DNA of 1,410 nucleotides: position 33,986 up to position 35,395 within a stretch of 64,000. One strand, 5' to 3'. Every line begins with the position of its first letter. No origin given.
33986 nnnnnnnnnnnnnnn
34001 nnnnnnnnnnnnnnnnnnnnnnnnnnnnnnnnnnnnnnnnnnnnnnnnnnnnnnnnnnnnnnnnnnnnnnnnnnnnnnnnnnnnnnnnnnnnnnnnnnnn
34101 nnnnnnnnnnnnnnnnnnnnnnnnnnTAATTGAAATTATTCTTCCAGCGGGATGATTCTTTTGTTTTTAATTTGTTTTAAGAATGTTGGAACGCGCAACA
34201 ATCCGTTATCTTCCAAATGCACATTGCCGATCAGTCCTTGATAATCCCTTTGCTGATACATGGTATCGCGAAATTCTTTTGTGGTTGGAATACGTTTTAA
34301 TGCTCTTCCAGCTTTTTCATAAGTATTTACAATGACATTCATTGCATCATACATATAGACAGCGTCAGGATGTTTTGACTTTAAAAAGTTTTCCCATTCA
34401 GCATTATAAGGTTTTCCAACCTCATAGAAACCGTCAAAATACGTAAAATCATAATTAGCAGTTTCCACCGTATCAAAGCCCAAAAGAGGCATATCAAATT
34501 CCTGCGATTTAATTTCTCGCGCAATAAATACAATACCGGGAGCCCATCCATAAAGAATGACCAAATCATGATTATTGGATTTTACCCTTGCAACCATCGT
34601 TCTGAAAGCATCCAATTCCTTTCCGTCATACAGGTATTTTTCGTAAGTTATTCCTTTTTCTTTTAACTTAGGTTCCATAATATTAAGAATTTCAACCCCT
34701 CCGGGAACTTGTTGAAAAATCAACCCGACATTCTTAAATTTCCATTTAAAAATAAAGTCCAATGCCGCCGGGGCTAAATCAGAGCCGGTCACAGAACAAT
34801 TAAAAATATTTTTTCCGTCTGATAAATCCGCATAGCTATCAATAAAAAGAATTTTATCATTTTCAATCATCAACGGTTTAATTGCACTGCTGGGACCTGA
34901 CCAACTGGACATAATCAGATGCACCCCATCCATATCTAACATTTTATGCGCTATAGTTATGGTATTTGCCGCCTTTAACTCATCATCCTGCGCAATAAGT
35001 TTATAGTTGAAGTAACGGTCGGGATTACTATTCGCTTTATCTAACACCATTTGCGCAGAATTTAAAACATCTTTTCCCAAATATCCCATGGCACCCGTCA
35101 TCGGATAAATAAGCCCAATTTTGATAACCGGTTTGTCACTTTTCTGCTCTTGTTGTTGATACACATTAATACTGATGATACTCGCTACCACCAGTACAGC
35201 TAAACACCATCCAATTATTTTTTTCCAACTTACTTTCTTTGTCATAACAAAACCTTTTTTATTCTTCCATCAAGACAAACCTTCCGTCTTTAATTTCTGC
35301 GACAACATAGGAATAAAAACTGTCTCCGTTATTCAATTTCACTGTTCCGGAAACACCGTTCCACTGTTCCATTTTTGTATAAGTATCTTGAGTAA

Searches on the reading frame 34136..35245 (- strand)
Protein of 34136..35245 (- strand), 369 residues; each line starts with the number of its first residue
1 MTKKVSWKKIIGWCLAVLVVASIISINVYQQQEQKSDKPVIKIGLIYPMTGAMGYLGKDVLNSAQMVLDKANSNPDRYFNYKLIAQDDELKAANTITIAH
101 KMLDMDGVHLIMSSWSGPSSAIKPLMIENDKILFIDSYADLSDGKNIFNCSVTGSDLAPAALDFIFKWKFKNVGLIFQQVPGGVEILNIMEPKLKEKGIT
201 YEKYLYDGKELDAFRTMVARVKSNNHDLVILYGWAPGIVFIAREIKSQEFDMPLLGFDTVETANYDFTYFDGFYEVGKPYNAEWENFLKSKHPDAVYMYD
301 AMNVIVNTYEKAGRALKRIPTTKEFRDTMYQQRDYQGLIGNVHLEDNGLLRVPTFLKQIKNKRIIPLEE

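Call 15: find_encoding_contigs(protein=window:34136-35245:-, flank=6000, max_places=10)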
Protein window:34136-35245:- (369 aa): 4 contigs read that carry it; 2 places shown.
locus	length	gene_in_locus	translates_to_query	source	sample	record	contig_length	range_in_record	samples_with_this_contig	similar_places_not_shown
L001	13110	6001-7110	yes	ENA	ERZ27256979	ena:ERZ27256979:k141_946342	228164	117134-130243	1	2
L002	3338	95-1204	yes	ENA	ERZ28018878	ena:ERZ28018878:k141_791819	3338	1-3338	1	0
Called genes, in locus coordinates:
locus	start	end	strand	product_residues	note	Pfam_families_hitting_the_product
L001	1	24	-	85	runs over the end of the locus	PF01016:Ribosomal_L27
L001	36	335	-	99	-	PF00829:Ribosomal_L21p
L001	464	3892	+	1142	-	PF17757:UvrB_inter, PF02559:CarD_TRCF_RID, PF00270:DEAD, PF04851:ResIII, PF00271:Helicase_C, PF03461:TRCF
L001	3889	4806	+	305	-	PF02811:PHP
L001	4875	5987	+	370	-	PF13458:Peripla_BP_6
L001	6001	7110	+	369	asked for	PF13433:Peripla_BP_5 (weak), PF13458:Peripla_BP_6, PF01094:ANF_receptor (faint)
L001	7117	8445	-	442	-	PF01134:GIDA, PF13450:NAD_binding_8 (weak)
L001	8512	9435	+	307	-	PF08238:Sel1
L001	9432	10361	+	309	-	PF01207:Dus, PF01680:SOR_SNZ (faint)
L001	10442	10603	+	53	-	PF02954:HTH_8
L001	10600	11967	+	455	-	PF02254:TrkA_N, PF03435:Sacchrp_dh_NADP (faint), PF03807:F420_oxidored (faint), PF13241:NAD_binding_7 (faint), PF13460:NAD_binding_10 (faint), PF02254:TrkA_N, PF02080:TrkA_C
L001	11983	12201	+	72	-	PF17209:Hfq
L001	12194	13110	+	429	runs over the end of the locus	PF13167:GTP-bdg_N, PF16360:GTP-bdg_M, PF01926:MMR_HSR1, PF19275:HflX_C (weak)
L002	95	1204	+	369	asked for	PF13433:Peripla_BP_5 (weak), PF13458:Peripla_BP_6, PF01094:ANF_receptor (faint)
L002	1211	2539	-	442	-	PF01134:GIDA, PF13450:NAD_binding_8 (weak)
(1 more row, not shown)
